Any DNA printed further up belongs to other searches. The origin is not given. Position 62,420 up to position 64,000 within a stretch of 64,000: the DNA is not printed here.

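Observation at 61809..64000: FHA/TPR membrane protein plus PP2C phosphatase directly flanking the pilin genes: a candidate Thr-phosphorylation checkpoint for the Tad pilus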

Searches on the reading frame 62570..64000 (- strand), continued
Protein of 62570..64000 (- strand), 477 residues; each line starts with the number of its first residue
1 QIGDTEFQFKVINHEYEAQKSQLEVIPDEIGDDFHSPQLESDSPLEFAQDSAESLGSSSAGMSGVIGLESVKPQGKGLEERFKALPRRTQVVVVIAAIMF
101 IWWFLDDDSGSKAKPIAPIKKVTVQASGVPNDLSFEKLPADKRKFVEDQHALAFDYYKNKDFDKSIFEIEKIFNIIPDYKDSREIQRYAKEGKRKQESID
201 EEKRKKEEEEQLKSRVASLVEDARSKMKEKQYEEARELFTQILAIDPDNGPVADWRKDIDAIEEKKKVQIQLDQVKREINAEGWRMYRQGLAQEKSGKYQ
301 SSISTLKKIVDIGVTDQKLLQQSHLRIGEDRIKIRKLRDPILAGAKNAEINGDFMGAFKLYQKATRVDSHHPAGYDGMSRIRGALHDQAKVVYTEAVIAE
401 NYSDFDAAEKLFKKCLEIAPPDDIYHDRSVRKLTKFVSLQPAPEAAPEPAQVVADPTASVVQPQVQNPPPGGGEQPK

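Call 51: search_protein_families(library=ncbifam, proteins=[P0001, L001:7403-8998:+, L001:9007-10008:+, L001:7032-7412:+, L001:6131-7042:+], max_evalue=0.01)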
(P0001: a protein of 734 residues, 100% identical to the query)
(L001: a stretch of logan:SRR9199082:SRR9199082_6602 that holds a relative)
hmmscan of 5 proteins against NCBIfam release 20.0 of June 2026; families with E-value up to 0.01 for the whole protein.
P0001 (734 aa): 10 families
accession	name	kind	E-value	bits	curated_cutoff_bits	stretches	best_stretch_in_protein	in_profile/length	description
NF052573.1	HisKinEspAMyxo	equivalog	9.3e-22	76.8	1400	2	191-279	42-131/755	serine histidine kinase EspA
NF049868.1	FhaB_Rv0019c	equivalog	3.4e-20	72.7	125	2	164-265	55-157/158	FHA domain-containing protein FhaB/FipA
TIGR03354.1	VI_FHA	hypoth_equivalog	9.1e-19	68.5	120.25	2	188-305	17-138/420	type VI secretion system-associated FHA domain protein TagH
NF041660.2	oxygluDhInhib_OdhI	equivalog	2.4e-18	66.3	200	2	166-262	27-123/130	oxoglutarate dehydrogenase inhibitor Odhl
NF033760.1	gliding_GltG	equivalog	5.1e-13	48.4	650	2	191-266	20-96/650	adventurous gliding motility protein GltG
NF052403.1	ESX1TransRegEspM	equivalog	3.8e-08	32.6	550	1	171-272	6-109/367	ESX-1 type VII secretion system transcriptional regulator EspM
NF040959.1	MamA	equivalog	2e-05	24.1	200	1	484-578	82-177/204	magnetosome protein MamA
NF052400.1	M48_BAM_BepA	equivalog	0.00038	19.4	570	1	439-623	276-454/483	beta-barrel assembly-enhancing protease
NF040658.1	Myxo_OME_TraC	equivalog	0.0024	16.6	500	0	458-506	111-159/602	outer membrane exchange accessory lipoprotein TraC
TIGR02917.1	PEP_TPR_lipo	equivalog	0.0078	14.1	312.2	0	471-507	157-193/899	XrtA/PEP-CTERM system TPR-repeat protein PrsT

L001:7403-8998:+ (532 aa): 7 families
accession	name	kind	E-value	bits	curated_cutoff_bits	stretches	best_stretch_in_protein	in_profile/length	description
NF033760.1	gliding_GltG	equivalog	5.5e-12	45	650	1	25-114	28-116/650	adventurous gliding motility protein GltG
NF049868.1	FhaB_Rv0019c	equivalog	1.1e-10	41.8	125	1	3-92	68-158/158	FHA domain-containing protein FhaB/FipA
NF052573.1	HisKinEspAMyxo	equivalog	1.1e-09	37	1400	1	14-87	39-113/755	serine histidine kinase EspA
NF041660.2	oxygluDhInhib_OdhI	equivalog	3.1e-09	36.8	200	1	4-91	39-126/130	oxoglutarate dehydrogenase inhibitor Odhl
TIGR03354.1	VI_FHA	hypoth_equivalog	6.7e-07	29.5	120.25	1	13-110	16-128/420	type VI secretion system-associated FHA domain protein TagH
TIGR02500.1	type_III_yscD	equivalog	0.0017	17.4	86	1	6-59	5-58/413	type III secretion system inner membrane ring subunit SctD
NF052403.1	ESX1TransRegEspM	equivalog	0.0021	17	550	1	7-87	15-94/367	ESX-1 type VII secretion system transcriptional regulator EspM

L001:9007-10008:+ (334 aa): 6 families
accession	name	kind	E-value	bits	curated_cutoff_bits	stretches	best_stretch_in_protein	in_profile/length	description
NF049868.1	FhaB_Rv0019c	equivalog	5.5e-15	55.8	125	1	8-109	55-157/158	FHA domain-containing protein FhaB/FipA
NF041660.2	oxygluDhInhib_OdhI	equivalog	7.9e-08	32.2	200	1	7-112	24-129/130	oxoglutarate dehydrogenase inhibitor Odhl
NF033760.1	gliding_GltG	equivalog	1.3e-06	27.3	650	1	50-119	35-105/650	adventurous gliding motility protein GltG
NF052573.1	HisKinEspAMyxo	equivalog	0.0012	17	1400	1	31-108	38-116/755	serine histidine kinase EspA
NF040658.1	Myxo_OME_TraC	equivalog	0.0023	16.7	500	1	217-326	124-224/602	outer membrane exchange accessory lipoprotein TraC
NF052403.1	ESX1TransRegEspM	equivalog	0.0049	15.8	550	1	16-140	7-130/367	ESX-1 type VII secretion system transcriptional regulator EspM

L001:7032-7412:+ (127 aa): 1 family
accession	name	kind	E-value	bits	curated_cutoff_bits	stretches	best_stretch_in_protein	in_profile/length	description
NF002996.0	PRK03760.1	equivalog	1.9e-09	37.5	146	1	12-124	4-114/121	hypothetical protein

L001:6131-7042:+ (304 aa): 3 families
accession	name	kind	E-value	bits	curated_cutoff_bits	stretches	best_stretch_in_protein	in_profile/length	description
NF046075.1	UpsF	equivalog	1.2e-05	24.3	400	1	107-256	34-184/484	membrane pilin protein UpsF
NF053673.1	bindosome_BasF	exception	0.00011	20.9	1300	1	102-296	146-340/656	bindosome assembly system membrane anchoring protein BasF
TIGR00902.1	2A0127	subfamily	0.0095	15.1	698.9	0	101-162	13-73/388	3-phenylpropionate MFS transporter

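Call 55: list_cluster_members(proteins=[P0001, P0078, P0075, P0076, P0003])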
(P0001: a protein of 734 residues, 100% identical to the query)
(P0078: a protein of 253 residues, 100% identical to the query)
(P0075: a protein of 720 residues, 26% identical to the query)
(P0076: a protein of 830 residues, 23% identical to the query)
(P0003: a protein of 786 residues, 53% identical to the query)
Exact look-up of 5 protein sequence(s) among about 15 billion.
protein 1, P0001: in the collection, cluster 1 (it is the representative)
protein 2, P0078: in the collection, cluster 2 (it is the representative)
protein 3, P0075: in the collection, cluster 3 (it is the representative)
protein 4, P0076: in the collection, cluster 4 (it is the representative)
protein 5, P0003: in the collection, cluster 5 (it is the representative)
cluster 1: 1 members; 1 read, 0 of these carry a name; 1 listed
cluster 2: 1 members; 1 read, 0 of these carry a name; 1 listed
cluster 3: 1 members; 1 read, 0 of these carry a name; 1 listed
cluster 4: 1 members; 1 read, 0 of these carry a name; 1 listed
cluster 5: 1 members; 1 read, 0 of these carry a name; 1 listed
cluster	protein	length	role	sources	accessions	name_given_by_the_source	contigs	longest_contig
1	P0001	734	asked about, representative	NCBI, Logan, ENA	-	-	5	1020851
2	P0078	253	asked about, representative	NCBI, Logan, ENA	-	-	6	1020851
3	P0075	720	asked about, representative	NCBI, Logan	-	-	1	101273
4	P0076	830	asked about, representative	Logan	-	-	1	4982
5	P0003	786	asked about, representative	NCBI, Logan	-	-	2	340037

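Call 56: predict_structure(alignment_id=A1)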
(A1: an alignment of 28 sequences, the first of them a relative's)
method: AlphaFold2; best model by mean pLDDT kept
length: 734 residues; sequences in the alignment: 28
mean_pLDDT: 78.7   pTM: 0.38
mean pLDDT of the five models: 78.7, 77.9, 76.8, 76.6, 75.4
residues with pLDDT >= 90: 454; 70-90: 78; 50-70: 24; < 50: 178
segments of 3 or more residues with pLDDT < 50: 99-132, 134-137, 139-169, 286-332, 365-388, 700-734
pLDDT, mean of each block of 10 residues (from residue 1): 86 86 95 95 97 94 94 96 96 81 36 34 33 40 32 33 40 83 94 95 96 95 93 94 96 95 94 74 50 36 32 33 36 67 83 86 50 39 41 83 93 94 93 88 93 91 93 95 94 95 93 93 95 97 98 97 96 97 98 97 97 97 95 96 97 97 96 96 96 68 41 41 43 41
secondary structure, 60 per line:
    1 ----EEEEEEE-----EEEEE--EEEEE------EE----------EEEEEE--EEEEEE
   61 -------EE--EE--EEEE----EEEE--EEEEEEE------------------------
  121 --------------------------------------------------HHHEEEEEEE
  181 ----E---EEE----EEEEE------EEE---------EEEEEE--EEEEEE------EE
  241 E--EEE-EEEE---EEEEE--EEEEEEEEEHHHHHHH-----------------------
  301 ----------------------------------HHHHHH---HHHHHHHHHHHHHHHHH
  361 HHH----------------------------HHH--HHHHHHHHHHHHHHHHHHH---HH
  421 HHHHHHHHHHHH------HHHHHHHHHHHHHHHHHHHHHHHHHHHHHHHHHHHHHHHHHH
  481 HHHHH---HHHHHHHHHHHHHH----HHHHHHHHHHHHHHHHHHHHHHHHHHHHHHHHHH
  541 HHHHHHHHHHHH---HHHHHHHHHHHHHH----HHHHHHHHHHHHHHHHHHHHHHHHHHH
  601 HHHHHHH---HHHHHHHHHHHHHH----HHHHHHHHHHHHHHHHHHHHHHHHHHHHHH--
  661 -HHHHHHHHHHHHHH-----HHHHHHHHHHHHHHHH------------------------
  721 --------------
elements in order (helices of 4 or more, strands of 3 or more residues): E5-11 E17-21 E24-28 E47-52 E55-60 E76-79 E84-87 E90-96 E174-180 E189-191 E196-200 E207-209 E219-224 E227-232 E239-241 E244-246 E248-251 E255-259 E262-270 H271-277 H335-340 H344-363 H397-415 H419-432 H439-485 H489-502 H507-552 H556-569 H574-607 H611-624 H629-658 H662-675 H681-696

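Call 60: fold_search(model_id=the predicted structure, library=pdb)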
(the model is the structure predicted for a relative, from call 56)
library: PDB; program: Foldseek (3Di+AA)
matches with E <= 10: 1249; with E <= 0.001: 100
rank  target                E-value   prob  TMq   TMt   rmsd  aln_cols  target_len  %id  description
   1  6i2p_E                3.4e-08  1.00  0.12  0.83   2.2        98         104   26  Crystal structure of the Mycobacterium tuberculosis PknB kinase domain (L33E mutant) in complex with its substrate Gar (released 2019-05-22)
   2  6i2q_B                4.0e-08  1.00  0.12  0.88   1.9        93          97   28  Crystal structure of the wild-type SucA domain of Mycobacterium smegmatis KGD (alpha-ketoglutarate decarboxylase), in  (released 2019-05-22)
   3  7rj3_A                6.3e-08  1.00  0.12  0.82   2.2        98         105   26  Crystal Structure of the Forkhead Associated (FHA) Domain of the Glycogen Accumulation Regulator (GarA) from Mycobacte (released 2021-07-28)
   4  6i2p_D                7.7e-08  1.00  0.12  0.76   2.2        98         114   26  Crystal structure of the Mycobacterium tuberculosis PknB kinase domain (L33E mutant) in complex with its substrate Gar (released 2019-05-22)
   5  6i2r_B                1.0e-07  1.00  0.12  0.90   1.7        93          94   29  Crystal structure of the SucA domain of Mycobacterium smegmatis KGD (alpha-ketoglutarate decarboxylase), mutant R802A, (released 2019-05-22)
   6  4qcj                  1.1e-07  1.00  0.12  0.84   1.8        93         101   29  Crystal Structure of OdhI from Corynebacterium glutamicum (released 2014-07-02)
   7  8p5x_G                1.5e-07  1.00  0.13  0.85   2.0        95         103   27  Single particle cryo-EM structure of the complex between Corynebacterium glutamicum homohexameric 2-oxoglutarate dehyd (released 2023-08-16)
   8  3po8                  1.8e-07  1.00  0.13  0.90   1.7        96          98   26  Structural and functional analysis of phosphothreonine-dependent FHA domain interactions (released 2011-01-26)
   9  7rj3_C                1.8e-07  1.00  0.12  0.83   1.9        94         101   28  Crystal Structure of the Forkhead Associated (FHA) Domain of the Glycogen Accumulation Regulator (GarA) from Mycobacte (released 2021-07-28)
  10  8p5r_G                2.6e-07  1.00  0.12  0.87   1.9        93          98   28  Crystal structure of full-length, homohexameric 2-oxoglutarate dehydrogenase KGD from Mycobacterium smegmatis in compl (released 2023-08-16)
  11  3poa_A                3.1e-07  1.00  0.12  0.89   1.7        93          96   27  Structural and functional analysis of phosphothreonine-dependent FHA domain interactions (released 2011-01-26)
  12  7rj3_B                3.2e-07  1.00  0.12  0.78   2.2        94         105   28  Crystal Structure of the Forkhead Associated (FHA) Domain of the Glycogen Accumulation Regulator (GarA) from Mycobacte (released 2021-07-28)
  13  2lc1_MODEL_1_A        4.9e-07  1.00  0.12  0.76   2.4        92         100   26  Rv0020c_FHA Structure (released 2011-11-02)
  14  2kb3_MODEL_1_A        7.4e-07  1.00  0.13  0.60   4.9       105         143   25  NMR Structure of the phosphorylated form of OdhI, pOdhI. (released 2009-05-05)
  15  8p5r_H                9.5e-07  1.00  0.12  0.89   1.9        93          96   28  Crystal structure of full-length, homohexameric 2-oxoglutarate dehydrogenase KGD from Mycobacterium smegmatis in compl (released 2023-08-16)
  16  5a8i                  1.6e-06  1.00  0.12  0.69   3.0       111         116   19  Crystal structure of the FHA domain of ArnA from Sulfolobus acidocaldarius (released 2016-06-22)
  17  6hc1_A                1.7e-06  1.00  0.12  0.82   2.0        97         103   31  Bdellovibrio bacteriovorus DgcB FHA in complex with phosphorylated N-terminal peptide (released 2019-08-28)
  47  6hc1_B                1.4e-05  1.00  0.12  0.82   2.0        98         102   32  Bdellovibrio bacteriovorus DgcB FHA in complex with phosphorylated N-terminal peptide (released 2019-08-28)
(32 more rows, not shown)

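Call 64: find_homologous_proteins(query=A1, max_evalue=0.00001)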
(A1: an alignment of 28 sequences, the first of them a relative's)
Query A1 (28 sequences) (734 aa, profile of the alignment): 71 proteins with E <= 0.00001 among 8000 candidates.
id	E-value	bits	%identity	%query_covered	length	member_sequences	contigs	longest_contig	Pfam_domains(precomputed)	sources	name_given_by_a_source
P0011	0.0e+0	1097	42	94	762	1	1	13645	PF14559.13,PF14853.13,PF13414.13,PF00498.32,PF00515.35,PF13424.13,PF16697.11,PF13432.13,PF13428.13,PF13181.13,PF07719.24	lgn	-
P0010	0.0e+0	1084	43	95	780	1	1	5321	PF14559.13,PF14853.13,PF13414.13,PF00498.32,PF00515.35,PF16697.11,PF13428.13,PF13181.13,PF07719.24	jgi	jgi:pSer/pThr/pTyr-binding forkhead associated (FHA) protein/tetratricopeptide (TPR) repeat protein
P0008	0.0e+0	1077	44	95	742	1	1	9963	PF14559.13,PF13414.13,PF00498.32,PF00515.35,PF13424.13,PF16697.11,PF13432.13,PF13428.13,PF13181.13,PF07719.24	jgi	jgi:pSer/pThr/pTyr-binding forkhead associated (FHA) protein/tetratricopeptide (TPR) repeat protein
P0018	0.0e+0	1072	42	96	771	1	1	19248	PF14559.13,PF00498.32,PF00515.35,PF16697.11,PF13428.13,PF13181.13,PF07719.24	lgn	-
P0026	0.0e+0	1068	45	72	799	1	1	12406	PF14559.13,PF00498.32,PF16697.11,PF13428.13,PF07719.24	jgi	jgi:pSer/pThr/pTyr-binding forkhead associated (FHA) protein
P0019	0.0e+0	1052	40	94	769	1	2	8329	PF14559.13,PF14853.13,PF00498.32,PF00515.35,PF16697.11,PF13428.13,PF13181.13,PF07719.24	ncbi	-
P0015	0.0e+0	1046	43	92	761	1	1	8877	PF14559.13,PF00498.32,PF00515.35,PF16697.11,PF13428.13,PF07719.24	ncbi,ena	-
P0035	0.0e+0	1032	40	96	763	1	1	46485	PF14559.13,PF00498.32,PF00515.35,PF16697.11,PF13428.13,PF13181.13,PF07719.24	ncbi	ncbi:FHA domain-containing protein [Bdellovibrionota bacterium FG-2]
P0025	0.0e+0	1018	40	95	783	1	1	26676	PF14559.13,PF00498.32,PF00515.35,PF16697.11,PF13181.13,PF07719.24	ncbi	ncbi:MAG: FHA domain-containing protein [Bdellovibrionia bacterium]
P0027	0.0e+0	1015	40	94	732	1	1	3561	PF00498.32,PF16697.11,PF13428.13,PF07719.24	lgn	-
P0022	0.0e+0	1013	41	96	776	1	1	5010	PF00498.32,PF00515.35,PF16697.11,PF07719.24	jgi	jgi:pSer/pThr/pTyr-binding forkhead associated (FHA) protein/tetratricopeptide (TPR) repeat protein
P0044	2.6e-297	1007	37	94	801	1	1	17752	PF00498.32,PF00515.35,PF16697.11,PF07719.24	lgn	-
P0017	7.5e-297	1005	41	94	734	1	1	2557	PF14559.13,PF00498.32,PF00515.35,PF16697.11,PF13428.13,PF13181.13,PF07719.24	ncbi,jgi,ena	jgi:pSer/pThr/pTyr-binding forkhead associated (FHA) protein/tetratricopeptide (TPR) repeat protein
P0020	8.9e-296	1002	41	95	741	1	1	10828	PF14559.13,PF13414.13,PF00498.32,PF00515.35,PF16697.11,PF13428.13,PF07719.24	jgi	jgi:pSer/pThr/pTyr-binding forkhead associated (FHA) protein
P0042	2.5e-294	997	43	77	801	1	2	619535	PF14559.13,PF00498.32,PF16697.11,PF07719.24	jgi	jgi:pSer/pThr/pTyr-binding forkhead associated (FHA) protein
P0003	7.0e-294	995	50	100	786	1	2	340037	PF00498.32,PF00515.35,PF16697.11,PF07719.24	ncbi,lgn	-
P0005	1.2e-290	985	47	98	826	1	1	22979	PF14559.13,PF00498.32,PF16697.11,PF07719.24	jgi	jgi:pSer/pThr/pTyr-binding forkhead associated (FHA) protein/Flp pilus assembly protein TadD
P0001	5.0e-281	953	100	100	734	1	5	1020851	PF14559.13,PF00498.32,PF00515.35,PF16697.11,PF13428.13,PF13181.13,PF07719.24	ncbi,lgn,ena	-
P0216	3.5e-25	107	23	34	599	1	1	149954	PF00498.32,PF16697.11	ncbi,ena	-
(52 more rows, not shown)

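Call 65: find_encoding_contigs(protein=P0075, flank=10000, max_places=2)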
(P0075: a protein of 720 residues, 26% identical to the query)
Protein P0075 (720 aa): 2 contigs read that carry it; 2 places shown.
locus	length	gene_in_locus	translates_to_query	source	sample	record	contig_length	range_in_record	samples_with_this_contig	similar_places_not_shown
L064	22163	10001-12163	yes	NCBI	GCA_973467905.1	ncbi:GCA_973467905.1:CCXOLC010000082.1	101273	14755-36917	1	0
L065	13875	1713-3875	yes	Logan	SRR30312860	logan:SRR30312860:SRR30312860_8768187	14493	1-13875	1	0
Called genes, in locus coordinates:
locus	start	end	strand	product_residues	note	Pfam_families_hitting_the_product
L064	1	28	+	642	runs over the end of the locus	PF00515:TPR_1 (faint), PF13458:Peripla_BP_6 (weak)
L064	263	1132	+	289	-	PF01048:PNP_UDP_1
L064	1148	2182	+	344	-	PF00022:Actin, PF06723:MreB_Mbl, PF00012:HSP70, PF11104:PilM_2 (faint), PF14450:FtsA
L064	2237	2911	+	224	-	-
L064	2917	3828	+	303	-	PF19300:BPD_transp_1_N (weak), PF00528:BPD_transp_1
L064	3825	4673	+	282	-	PF00528:BPD_transp_1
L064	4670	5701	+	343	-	PF00933:Glyco_hydro_3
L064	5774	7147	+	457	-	PF00482:T2SSF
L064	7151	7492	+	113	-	PF02643:DUF192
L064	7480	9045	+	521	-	PF16697:Yop-YscD_cpl, PF00498:FHA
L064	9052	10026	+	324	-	PF16697:Yop-YscD_cpl, PF00498:FHA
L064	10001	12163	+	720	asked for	PF00498:FHA, PF16697:Yop-YscD_cpl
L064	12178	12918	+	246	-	-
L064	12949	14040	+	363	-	PF00072:Response_reg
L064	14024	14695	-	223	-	PF03099:BPL_LplA_LipB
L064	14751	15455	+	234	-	PF01138:RNase_PH, PF03725:RNase_PH_C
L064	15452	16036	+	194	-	PF01725:Ham1p_like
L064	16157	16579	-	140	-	PF02943:FeThRed_B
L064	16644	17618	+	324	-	-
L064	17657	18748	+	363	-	PF00149:Metallophos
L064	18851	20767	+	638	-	-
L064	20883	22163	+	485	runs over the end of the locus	PF00497:SBP_bac_3, PF10613:Lig_chan-Glu_bd, PF00528:BPD_transp_1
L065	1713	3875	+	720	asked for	PF00498:FHA, PF16697:Yop-YscD_cpl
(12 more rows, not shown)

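Call 66: find_encoding_contigs(protein=P0216, flank=10000, max_places=2)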
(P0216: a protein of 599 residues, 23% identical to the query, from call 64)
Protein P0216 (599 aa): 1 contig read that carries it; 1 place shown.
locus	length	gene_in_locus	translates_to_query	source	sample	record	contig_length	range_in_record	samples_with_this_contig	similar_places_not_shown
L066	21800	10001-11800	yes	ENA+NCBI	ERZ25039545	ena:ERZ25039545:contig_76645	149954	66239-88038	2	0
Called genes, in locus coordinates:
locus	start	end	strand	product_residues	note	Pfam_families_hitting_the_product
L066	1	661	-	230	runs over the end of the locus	PF00719:Pyrophosphatase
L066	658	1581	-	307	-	PF00152:tRNA-synt_2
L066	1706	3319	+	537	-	-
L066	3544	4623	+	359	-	-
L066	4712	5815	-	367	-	PF13421:Band_7_1, PF09851:SHOCT (weak)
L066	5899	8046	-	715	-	PF02366:PMT, PF13231:PMT_2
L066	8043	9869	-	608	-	PF01694:Rhomboid, PF14559:TPR_19 (faint)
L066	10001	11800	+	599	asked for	PF16697:Yop-YscD_cpl, PF00498:FHA, PF16697:Yop-YscD_cpl, PF00498:FHA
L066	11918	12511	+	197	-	PF00072:Response_reg, PF12844:HTH_19 (weak), PF13560:HTH_31, PF01381:HTH_3, PF13443:HTH_26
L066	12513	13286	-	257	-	PF00378:ECH_1, PF16113:ECH_2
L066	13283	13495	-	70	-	PF00364:Biotin_lipoyl, PF25917:BSH_RND, PF25973:BSH_CzcB (weak), PF25997:BSH_YhbJ (weak), PF25984:BSH_YknX (faint)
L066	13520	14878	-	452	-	PF00289:Biotin_carb_N, PF02786:CPSase_L_D2, PF07478:Dala_Dala_lig_C (weak), PF02785:Biotin_carb_C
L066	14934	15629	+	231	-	-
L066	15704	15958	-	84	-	PF04964:Flp_Fap (weak)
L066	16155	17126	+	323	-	PF00512:HisKA, PF02518:HATPase_c (weak)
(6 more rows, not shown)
